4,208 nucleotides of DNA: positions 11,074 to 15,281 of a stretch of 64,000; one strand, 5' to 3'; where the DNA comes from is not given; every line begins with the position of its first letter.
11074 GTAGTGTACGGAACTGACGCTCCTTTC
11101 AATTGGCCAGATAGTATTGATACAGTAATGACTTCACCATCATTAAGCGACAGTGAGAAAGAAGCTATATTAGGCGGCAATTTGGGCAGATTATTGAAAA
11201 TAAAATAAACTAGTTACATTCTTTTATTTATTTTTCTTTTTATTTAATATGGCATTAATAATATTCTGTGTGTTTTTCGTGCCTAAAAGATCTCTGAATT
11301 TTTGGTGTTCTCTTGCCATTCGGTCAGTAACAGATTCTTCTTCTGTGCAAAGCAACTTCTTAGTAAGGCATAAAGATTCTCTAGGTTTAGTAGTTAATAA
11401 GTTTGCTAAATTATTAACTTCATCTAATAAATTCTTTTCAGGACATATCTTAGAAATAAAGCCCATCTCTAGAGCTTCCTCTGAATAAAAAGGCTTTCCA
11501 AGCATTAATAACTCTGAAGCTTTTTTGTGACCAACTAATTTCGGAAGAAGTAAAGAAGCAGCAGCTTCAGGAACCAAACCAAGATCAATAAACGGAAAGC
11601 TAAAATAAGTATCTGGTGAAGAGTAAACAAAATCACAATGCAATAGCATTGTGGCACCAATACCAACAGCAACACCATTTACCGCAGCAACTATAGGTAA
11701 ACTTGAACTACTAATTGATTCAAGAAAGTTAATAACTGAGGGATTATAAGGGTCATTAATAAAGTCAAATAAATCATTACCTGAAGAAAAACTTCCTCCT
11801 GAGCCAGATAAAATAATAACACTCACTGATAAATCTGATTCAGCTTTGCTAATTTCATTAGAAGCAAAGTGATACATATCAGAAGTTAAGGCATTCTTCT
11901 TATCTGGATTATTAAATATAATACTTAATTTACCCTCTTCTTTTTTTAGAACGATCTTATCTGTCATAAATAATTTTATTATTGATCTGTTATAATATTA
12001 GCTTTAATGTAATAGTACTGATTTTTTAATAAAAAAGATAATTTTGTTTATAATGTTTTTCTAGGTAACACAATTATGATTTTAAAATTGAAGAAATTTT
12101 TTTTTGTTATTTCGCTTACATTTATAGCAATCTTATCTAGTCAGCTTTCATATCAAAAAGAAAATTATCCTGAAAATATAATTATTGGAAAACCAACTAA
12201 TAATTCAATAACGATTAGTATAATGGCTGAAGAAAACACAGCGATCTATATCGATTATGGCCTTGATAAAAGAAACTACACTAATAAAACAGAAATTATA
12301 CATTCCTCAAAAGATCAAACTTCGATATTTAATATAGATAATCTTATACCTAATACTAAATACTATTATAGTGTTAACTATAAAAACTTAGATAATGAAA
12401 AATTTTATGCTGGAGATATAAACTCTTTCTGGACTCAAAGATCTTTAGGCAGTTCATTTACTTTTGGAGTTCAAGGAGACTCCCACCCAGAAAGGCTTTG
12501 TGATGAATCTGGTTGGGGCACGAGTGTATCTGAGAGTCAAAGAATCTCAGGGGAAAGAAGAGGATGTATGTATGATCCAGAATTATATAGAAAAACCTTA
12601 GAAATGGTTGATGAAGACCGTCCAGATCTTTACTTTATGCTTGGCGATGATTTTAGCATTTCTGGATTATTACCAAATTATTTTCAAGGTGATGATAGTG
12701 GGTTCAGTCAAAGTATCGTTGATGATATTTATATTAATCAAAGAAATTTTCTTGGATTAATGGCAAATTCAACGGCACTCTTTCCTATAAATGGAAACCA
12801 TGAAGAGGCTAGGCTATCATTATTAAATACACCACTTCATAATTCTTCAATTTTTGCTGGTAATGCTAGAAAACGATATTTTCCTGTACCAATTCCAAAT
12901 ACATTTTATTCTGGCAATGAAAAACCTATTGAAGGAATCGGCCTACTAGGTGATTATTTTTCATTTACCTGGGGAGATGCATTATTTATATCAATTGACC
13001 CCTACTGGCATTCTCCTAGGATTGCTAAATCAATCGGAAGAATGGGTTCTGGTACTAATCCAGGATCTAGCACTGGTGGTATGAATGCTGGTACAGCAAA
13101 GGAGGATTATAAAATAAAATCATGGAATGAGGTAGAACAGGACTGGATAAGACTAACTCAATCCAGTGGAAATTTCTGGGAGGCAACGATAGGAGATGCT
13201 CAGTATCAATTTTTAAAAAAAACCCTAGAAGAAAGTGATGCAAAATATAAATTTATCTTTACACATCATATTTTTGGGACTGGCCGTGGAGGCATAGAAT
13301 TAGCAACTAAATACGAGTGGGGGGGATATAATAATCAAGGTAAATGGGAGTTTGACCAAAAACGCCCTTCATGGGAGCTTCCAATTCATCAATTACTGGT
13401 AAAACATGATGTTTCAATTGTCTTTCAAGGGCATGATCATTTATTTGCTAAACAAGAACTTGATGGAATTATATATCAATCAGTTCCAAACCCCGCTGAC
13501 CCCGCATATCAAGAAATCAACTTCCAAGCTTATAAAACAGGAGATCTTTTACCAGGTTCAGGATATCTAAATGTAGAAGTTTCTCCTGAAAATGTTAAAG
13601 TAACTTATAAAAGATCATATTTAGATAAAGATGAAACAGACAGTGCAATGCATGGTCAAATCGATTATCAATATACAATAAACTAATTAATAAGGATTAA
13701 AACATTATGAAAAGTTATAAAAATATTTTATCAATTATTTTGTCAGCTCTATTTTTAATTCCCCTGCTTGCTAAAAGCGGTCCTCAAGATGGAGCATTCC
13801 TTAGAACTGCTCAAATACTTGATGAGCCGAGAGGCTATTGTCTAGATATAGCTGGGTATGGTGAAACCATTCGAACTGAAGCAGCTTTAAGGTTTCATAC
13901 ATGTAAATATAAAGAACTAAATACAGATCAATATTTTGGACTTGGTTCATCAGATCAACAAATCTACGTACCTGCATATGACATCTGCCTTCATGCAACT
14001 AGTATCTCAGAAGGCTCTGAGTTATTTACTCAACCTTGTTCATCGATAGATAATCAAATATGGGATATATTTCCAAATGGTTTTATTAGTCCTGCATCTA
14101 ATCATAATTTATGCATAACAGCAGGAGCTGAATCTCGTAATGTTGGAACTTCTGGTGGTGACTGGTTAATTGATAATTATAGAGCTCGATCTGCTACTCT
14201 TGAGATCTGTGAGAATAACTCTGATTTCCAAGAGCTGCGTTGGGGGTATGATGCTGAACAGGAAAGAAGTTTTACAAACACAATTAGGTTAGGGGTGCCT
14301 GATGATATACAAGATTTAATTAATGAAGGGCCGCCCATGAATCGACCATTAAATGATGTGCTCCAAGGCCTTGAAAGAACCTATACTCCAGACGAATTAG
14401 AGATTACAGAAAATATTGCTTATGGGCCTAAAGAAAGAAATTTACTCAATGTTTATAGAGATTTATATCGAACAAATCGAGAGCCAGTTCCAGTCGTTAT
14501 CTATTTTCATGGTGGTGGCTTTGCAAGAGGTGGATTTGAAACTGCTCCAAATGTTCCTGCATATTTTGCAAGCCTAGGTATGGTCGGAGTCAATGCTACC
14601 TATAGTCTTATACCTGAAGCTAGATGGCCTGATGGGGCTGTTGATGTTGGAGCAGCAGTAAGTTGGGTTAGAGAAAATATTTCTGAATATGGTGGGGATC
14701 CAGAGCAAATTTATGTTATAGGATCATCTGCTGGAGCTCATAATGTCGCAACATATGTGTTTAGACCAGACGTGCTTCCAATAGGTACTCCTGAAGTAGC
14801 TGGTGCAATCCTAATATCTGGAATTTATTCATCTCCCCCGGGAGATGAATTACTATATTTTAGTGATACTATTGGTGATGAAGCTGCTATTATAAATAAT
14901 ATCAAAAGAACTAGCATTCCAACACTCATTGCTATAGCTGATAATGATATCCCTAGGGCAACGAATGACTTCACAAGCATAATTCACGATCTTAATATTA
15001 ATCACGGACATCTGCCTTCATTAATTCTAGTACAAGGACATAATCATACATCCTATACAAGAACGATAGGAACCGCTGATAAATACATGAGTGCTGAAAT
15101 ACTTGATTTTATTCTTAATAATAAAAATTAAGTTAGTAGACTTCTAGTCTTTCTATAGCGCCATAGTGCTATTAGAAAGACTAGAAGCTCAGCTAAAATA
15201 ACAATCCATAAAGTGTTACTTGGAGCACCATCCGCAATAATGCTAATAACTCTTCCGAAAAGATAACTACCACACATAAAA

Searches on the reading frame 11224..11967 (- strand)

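Call 54: search_protein_families(library=pfam, proteins=[window:11224-11967:-], max_evalue=0.00001)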
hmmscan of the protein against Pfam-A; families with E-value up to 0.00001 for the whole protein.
window:11224-11967:- (247 aa): 2 families
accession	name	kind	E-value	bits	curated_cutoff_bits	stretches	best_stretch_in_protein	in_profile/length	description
PF00378.25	ECH_1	-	3.9e-43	148.1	27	1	11-245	4-245/251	Enoyl-CoA hydratase/isomerase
PF16113.10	ECH_2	-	2.7e-22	80.2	27.2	1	16-244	4-242/335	Enoyl-CoA hydratase/isomerase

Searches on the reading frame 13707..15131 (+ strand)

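Call 37: search_protein_families(library=pfam, proteins=[window:13707-15131:+], max_evalue=0.00001)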
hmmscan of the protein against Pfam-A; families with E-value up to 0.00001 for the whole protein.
window:13707-15131:+ (474 aa): 4 families
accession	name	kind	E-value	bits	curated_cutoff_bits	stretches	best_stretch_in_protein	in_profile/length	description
PF07859.19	Abhydrolase_3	-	6e-18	65.8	25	1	264-374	1-110/210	alpha/beta hydrolase fold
PF20434.5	BD-FAE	-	4.9e-17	62.6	26.8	1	256-345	8-101/215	BD-FAE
PF00135.34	COesterase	-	1.2e-15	58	27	1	247-373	88-219/515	Carboxylesterase family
PF00652.28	Ricin_B_lectin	-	1.6e-07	32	29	1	38-144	6-107/126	Ricin-type beta-trefoil lectin domain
